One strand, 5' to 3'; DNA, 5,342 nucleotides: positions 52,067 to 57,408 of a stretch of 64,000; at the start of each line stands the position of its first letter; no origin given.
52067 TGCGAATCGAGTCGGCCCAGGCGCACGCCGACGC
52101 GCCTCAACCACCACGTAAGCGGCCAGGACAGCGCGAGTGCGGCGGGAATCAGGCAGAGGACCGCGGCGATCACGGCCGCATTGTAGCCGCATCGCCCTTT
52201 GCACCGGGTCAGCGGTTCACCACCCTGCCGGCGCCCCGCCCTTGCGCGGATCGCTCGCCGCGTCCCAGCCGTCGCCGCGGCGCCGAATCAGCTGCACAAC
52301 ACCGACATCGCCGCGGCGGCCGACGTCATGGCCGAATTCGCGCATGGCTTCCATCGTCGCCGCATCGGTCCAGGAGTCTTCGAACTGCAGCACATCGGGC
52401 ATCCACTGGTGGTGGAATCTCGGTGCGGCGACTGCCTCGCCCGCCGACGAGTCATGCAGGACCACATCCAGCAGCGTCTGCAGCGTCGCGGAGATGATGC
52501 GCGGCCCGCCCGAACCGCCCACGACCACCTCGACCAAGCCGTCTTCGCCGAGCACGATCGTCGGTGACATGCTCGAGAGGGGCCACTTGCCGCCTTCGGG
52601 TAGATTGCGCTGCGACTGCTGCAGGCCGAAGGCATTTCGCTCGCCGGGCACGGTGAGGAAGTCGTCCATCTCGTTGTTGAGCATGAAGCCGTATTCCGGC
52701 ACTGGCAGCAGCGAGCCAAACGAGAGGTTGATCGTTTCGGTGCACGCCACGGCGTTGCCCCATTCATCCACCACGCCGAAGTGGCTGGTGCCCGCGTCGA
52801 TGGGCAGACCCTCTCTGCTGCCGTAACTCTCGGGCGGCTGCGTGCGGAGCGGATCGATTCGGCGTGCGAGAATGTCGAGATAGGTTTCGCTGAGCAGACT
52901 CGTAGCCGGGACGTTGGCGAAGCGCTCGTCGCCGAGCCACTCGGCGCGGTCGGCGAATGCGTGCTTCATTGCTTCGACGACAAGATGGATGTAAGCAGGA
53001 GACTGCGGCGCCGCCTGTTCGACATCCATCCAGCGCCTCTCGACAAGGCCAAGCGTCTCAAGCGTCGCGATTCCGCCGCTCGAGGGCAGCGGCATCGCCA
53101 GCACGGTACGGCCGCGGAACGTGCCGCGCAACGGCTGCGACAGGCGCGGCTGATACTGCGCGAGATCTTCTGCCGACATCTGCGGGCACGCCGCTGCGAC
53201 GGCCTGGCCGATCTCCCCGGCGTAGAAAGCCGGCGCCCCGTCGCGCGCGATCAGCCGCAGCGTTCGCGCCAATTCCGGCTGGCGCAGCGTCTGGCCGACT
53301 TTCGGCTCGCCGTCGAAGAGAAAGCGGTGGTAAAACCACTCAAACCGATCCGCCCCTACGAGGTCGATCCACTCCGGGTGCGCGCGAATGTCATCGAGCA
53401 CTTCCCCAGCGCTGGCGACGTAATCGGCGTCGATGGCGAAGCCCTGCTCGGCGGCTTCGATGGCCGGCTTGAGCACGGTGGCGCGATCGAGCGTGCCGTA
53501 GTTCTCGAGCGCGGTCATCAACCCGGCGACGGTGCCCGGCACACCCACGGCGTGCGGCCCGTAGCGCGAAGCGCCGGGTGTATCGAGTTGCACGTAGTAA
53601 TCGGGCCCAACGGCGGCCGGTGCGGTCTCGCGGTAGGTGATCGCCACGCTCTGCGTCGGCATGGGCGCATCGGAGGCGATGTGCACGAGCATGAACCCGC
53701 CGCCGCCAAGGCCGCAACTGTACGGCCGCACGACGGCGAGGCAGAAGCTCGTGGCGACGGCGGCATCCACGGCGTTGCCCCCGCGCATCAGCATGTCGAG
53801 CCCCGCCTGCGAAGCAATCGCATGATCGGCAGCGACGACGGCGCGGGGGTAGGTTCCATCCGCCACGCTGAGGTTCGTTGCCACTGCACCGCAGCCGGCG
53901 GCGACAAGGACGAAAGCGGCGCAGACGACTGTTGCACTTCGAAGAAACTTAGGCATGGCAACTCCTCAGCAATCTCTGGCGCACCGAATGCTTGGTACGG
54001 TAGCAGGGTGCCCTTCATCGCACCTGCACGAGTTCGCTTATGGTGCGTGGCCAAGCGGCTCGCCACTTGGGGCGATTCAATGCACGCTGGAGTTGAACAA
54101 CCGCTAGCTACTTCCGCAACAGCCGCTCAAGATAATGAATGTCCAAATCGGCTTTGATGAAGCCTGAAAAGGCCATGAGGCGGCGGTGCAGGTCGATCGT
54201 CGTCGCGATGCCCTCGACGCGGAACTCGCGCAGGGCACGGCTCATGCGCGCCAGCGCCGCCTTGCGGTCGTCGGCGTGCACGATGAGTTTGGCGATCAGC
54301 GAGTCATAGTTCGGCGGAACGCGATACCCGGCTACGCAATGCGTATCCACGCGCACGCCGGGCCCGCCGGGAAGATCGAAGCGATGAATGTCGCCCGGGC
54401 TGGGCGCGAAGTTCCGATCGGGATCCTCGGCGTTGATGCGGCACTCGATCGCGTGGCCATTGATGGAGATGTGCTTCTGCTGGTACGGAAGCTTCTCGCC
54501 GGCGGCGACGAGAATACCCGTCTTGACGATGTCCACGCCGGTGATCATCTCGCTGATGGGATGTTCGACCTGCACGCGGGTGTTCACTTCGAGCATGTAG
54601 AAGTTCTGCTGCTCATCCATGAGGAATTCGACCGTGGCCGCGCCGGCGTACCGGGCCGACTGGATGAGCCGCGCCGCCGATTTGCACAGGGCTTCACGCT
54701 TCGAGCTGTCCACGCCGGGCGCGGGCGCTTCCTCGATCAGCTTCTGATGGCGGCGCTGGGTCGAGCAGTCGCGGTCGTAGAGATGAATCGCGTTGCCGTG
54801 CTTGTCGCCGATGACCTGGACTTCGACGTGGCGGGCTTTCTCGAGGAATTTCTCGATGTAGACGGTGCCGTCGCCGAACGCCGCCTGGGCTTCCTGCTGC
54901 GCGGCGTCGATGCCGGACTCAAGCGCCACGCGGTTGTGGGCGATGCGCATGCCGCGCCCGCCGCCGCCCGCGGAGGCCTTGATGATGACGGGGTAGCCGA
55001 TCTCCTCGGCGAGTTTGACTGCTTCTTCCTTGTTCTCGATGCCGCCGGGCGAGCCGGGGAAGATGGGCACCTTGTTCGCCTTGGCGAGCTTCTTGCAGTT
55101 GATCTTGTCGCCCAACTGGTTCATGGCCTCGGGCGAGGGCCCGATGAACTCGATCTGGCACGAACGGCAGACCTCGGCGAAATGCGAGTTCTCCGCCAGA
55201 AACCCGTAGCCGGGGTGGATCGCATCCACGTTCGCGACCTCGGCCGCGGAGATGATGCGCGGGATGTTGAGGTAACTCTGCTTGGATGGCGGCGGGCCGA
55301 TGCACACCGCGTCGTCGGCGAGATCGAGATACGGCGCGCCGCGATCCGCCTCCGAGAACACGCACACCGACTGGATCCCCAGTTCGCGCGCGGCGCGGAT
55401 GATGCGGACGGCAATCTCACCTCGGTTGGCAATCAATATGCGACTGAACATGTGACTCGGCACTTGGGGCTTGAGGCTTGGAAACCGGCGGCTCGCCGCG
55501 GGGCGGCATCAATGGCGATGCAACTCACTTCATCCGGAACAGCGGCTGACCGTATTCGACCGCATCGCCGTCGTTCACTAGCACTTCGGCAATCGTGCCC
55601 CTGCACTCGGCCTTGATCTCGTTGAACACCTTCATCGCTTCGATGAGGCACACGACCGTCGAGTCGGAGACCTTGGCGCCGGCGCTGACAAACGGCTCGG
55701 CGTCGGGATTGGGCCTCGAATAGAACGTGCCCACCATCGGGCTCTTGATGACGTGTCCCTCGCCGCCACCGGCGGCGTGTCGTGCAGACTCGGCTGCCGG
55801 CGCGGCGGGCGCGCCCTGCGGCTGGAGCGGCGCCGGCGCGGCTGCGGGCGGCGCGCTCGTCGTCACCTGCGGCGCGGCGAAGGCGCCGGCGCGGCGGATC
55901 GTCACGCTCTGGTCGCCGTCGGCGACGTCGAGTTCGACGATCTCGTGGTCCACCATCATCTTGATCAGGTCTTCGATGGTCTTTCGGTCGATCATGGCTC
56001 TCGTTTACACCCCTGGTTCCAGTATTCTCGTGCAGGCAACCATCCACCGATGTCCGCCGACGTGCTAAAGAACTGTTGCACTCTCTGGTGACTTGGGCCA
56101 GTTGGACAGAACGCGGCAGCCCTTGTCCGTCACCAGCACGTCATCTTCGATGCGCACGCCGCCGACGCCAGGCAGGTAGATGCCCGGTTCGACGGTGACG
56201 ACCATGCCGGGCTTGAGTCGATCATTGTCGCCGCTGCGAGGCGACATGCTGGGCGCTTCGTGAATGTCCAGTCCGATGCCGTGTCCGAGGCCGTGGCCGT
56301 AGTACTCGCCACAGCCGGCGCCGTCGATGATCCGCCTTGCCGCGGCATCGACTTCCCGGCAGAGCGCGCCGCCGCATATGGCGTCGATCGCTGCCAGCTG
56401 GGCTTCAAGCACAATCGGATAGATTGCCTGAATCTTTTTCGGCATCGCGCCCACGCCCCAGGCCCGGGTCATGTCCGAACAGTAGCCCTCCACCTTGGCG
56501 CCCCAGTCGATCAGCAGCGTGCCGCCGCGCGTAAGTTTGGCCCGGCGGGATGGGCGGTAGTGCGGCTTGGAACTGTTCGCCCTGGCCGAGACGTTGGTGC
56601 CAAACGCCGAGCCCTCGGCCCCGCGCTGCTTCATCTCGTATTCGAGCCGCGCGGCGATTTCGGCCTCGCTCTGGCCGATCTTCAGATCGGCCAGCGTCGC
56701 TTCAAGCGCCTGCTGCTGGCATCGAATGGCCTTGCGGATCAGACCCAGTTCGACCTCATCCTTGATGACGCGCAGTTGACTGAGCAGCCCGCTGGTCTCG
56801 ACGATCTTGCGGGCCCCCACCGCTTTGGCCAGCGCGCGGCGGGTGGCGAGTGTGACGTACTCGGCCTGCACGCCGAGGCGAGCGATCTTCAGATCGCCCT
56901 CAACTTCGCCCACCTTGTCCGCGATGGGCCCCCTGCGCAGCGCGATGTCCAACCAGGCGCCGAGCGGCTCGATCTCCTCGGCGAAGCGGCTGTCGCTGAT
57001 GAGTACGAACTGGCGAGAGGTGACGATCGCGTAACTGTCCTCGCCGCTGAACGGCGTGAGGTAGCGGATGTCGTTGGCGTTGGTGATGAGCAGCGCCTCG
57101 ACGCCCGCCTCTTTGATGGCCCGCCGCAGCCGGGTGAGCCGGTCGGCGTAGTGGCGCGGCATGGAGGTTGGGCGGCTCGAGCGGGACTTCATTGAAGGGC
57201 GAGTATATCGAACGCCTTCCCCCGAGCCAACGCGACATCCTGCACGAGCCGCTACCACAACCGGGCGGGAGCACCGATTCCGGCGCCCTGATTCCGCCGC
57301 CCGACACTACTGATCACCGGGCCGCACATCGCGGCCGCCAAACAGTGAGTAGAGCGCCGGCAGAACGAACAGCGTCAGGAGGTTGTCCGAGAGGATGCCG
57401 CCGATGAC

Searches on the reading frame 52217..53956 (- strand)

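Call 53: search_protein_families(library=pfam, proteins=[window:52217-53956:-], max_evalue=0.00001)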
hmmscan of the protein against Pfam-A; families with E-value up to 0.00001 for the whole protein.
window:52217-53956:- (579 aa): 1 family
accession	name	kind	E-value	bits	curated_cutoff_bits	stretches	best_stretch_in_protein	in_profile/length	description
PF01019.26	G_glu_transpept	-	4.3e-151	504.6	27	1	54-574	2-512/512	Gamma-glutamyltranspeptidase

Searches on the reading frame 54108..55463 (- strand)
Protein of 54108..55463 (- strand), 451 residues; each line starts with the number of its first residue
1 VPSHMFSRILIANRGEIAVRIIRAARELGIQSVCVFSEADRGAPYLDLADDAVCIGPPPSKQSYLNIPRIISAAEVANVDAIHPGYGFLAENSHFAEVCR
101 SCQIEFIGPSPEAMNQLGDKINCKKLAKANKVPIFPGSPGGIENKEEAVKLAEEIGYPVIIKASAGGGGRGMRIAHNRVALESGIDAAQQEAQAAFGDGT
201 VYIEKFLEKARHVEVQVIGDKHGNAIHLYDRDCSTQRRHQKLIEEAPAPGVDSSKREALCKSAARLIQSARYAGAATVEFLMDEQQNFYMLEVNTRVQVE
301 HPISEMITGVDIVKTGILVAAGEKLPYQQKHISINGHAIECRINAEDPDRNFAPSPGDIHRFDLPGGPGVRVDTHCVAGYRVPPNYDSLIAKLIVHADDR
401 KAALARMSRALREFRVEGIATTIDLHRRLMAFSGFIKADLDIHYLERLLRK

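Call 53: search_protein_families(library=pfam, proteins=[window:54108-55463:-], max_evalue=0.00001)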
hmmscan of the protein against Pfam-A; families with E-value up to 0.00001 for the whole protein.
window:54108-55463:- (451 aa): 7 families
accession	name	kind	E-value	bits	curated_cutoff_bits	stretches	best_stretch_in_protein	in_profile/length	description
PF02786.22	CPSase_L_D2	-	1.1e-76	257.5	19.8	1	119-326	1-209/211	Carbamoyl-phosphate synthase L chain, ATP binding domain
PF00289.28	Biotin_carb_N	-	1.7e-44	151.2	25.5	1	5-114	1-110/110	Biotin carboxylase, N-terminal domain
PF02785.25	Biotin_carb_C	-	3.3e-40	137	32.4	1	340-447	1-108/108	Biotin carboxylase C-terminal domain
PF07478.18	Dala_Dala_lig_C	-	1.3e-12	48.1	24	1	145-295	25-174/204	D-ala D-ala ligase C-terminus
PF02222.28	ATP-grasp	-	7.5e-12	45.7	27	1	142-297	16-163/179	ATP-grasp domain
PF08443.16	RimK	-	8.6e-08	32.4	21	1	119-314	3-182/188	RimK-like ATP-grasp domain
PF02655.19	ATP-grasp_3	-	3.6e-06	27.6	23.2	1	119-298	3-158/160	ATP-grasp domain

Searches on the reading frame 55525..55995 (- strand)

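Call 53: search_protein_families(library=pfam, proteins=[window:55525-55995:-], max_evalue=0.00001)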
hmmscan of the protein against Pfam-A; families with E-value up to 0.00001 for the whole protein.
window:55525-55995:- (156 aa): 1 family
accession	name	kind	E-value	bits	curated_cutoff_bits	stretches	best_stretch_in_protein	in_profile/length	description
PF00364.28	Biotin_lipoyl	-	3.4e-21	75.3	22.1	1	82-155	2-73/73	Biotin-requiring enzyme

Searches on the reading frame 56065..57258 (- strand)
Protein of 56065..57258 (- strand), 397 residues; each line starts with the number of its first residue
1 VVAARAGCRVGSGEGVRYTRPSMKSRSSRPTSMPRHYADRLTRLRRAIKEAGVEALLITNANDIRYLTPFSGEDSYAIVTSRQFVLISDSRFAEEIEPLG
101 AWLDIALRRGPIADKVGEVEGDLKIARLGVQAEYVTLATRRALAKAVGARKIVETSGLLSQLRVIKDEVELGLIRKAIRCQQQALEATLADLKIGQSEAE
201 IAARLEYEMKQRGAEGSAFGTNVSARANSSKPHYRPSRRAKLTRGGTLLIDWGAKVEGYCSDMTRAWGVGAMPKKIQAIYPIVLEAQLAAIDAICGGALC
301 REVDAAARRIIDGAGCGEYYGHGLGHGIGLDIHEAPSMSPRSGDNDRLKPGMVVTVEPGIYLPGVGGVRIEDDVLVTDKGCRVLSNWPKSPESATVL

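Call 53: search_protein_families(library=pfam, proteins=[window:56065-57258:-], max_evalue=0.00001)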
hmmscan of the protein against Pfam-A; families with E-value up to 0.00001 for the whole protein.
window:56065-57258:- (397 aa): 2 families
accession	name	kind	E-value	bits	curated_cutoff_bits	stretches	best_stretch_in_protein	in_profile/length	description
PF00557.29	Peptidase_M24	-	4e-65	219.9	23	1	173-378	2-208/208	Metallopeptidase family M24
PF01321.24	Creatinase_N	-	4.1e-16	60.1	22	1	40-165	1-128/128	Creatinase/Prolidase N-terminal domain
